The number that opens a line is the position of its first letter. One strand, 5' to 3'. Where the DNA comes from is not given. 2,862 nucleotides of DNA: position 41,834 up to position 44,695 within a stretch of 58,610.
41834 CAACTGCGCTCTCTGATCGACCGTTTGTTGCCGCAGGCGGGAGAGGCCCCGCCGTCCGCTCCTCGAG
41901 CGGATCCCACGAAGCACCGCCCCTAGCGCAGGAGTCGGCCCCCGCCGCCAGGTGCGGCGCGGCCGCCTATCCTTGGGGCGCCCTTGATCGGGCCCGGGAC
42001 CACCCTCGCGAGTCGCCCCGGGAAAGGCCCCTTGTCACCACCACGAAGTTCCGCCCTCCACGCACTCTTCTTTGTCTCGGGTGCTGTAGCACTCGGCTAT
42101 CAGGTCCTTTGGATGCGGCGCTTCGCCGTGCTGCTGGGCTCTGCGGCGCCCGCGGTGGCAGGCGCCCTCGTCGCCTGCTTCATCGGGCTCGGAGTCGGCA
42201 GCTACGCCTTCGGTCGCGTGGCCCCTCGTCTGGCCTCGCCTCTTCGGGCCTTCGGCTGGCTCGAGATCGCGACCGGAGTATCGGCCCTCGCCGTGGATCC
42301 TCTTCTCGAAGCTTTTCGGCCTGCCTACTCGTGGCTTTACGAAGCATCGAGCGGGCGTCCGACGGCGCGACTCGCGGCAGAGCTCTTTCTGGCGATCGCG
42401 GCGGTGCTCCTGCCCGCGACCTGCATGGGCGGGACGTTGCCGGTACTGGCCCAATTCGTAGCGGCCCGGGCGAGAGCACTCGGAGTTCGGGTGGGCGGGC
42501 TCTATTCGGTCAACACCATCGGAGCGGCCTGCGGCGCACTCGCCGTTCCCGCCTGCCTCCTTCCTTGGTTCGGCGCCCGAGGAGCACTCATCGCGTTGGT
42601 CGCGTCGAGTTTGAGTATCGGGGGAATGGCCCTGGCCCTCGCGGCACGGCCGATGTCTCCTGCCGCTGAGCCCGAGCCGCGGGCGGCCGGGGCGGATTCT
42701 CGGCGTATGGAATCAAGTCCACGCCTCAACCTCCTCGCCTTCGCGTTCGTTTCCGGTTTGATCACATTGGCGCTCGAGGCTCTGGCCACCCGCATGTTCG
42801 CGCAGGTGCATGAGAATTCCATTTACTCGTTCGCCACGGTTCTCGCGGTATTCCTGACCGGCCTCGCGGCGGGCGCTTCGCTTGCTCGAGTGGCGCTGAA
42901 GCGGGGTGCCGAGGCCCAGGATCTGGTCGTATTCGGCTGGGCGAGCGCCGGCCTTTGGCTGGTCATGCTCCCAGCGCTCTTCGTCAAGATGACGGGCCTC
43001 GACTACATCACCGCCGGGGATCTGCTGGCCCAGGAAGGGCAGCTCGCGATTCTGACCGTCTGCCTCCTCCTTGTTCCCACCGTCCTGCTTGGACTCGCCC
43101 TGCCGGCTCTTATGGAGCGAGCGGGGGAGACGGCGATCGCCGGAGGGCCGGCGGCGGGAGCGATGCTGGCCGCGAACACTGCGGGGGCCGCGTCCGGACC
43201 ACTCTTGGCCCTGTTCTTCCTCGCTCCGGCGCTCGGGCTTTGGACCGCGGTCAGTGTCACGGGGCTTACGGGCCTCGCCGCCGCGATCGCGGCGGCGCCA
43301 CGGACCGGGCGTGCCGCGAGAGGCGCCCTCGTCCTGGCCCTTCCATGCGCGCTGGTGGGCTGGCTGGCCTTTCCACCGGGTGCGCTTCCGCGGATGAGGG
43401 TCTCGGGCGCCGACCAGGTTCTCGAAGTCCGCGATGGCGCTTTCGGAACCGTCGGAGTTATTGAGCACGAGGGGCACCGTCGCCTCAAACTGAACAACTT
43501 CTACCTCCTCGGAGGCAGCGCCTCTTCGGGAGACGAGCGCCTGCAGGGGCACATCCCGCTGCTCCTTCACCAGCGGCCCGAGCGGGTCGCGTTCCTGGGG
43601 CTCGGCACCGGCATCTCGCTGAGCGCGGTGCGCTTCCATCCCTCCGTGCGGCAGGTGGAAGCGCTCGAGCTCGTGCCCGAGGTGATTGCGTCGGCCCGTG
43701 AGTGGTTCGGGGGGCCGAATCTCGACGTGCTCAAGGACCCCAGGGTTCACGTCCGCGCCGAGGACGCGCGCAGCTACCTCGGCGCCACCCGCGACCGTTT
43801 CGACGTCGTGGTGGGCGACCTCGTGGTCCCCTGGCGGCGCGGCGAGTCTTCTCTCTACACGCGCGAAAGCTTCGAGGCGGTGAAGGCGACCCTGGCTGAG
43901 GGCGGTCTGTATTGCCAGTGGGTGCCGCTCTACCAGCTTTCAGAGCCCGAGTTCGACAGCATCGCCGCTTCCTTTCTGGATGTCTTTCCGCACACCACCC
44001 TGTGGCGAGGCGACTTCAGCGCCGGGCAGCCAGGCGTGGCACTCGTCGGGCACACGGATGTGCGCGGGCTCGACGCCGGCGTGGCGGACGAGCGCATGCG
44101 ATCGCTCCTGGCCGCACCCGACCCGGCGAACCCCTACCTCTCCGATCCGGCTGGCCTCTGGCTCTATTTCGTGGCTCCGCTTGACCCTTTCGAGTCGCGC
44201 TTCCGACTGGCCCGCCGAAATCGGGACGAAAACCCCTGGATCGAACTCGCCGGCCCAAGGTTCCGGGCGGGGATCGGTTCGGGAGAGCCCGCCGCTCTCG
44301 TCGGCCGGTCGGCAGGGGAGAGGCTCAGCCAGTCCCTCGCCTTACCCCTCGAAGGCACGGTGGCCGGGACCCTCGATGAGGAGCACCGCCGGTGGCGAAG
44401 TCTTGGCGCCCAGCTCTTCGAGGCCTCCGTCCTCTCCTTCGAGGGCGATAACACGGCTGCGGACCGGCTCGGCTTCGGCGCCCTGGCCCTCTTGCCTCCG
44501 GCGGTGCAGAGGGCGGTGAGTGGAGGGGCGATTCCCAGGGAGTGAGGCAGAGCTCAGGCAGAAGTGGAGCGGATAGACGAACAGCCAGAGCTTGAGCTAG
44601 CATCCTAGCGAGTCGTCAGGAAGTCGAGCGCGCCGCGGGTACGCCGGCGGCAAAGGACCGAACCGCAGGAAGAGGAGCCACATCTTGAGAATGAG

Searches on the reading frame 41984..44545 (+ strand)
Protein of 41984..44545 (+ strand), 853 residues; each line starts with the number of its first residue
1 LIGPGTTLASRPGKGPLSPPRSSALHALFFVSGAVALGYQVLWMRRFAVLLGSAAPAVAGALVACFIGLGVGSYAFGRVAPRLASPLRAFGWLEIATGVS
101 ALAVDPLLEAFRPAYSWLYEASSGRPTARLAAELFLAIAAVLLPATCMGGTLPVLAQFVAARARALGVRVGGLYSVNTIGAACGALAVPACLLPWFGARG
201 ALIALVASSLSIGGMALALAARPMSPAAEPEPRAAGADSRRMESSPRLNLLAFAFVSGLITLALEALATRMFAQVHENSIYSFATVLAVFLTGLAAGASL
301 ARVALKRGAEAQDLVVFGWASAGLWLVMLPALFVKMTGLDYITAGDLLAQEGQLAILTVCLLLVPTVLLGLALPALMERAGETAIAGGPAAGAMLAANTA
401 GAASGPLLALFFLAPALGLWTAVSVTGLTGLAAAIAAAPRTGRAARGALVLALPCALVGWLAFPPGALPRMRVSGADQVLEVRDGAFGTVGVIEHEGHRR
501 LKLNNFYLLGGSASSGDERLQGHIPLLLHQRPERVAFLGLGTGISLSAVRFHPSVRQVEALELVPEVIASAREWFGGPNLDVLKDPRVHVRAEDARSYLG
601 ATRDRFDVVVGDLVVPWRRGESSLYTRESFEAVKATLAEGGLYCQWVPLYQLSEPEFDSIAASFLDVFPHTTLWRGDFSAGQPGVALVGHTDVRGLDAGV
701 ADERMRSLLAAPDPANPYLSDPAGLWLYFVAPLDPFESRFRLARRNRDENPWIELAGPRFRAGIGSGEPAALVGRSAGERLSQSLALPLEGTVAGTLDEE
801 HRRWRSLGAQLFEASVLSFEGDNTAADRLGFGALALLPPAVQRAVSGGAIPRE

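Call 86: search_protein_families(library=pfam, proteins=[window:41984-44545:+], max_evalue=0.0001)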
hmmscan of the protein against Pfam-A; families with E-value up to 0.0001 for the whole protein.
window:41984-44545:+ (853 aa): 1 family
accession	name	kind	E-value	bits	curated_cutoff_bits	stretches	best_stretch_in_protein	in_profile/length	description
PF01564.23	Spermine_synth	-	4.6e-17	62.6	22.9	1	522-669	9-154/186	Spermine/spermidine synthase domain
